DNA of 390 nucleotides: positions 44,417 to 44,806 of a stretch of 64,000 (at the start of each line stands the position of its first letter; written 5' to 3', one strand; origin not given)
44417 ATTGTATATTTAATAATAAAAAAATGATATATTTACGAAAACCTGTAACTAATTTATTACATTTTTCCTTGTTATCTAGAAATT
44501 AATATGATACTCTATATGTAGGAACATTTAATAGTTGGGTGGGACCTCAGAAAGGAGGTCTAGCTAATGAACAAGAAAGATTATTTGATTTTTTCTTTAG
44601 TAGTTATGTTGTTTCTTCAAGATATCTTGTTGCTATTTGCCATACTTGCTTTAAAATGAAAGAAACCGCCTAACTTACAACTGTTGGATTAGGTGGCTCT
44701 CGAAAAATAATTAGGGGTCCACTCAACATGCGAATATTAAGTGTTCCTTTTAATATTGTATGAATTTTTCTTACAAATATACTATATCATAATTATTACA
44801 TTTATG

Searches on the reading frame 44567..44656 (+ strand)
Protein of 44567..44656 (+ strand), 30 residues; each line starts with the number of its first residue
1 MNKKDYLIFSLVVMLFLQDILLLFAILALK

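Call 10: search_protein_families(library=pfam, proteins=[window:44567-44656:+], max_evalue=10)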
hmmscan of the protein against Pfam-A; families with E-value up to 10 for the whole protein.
seq(30 aa): 1 family
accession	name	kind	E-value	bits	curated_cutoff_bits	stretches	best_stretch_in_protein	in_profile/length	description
PF04505.17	CD225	-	0.04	14.5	27.1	1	4-29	3-25/68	Interferon-induced transmembrane protein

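Call 11: search_protein_families(library=ncbifam, proteins=[window:44567-44656:+], max_evalue=10)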
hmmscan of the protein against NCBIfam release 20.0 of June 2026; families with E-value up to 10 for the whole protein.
seq(30 aa): 0 families
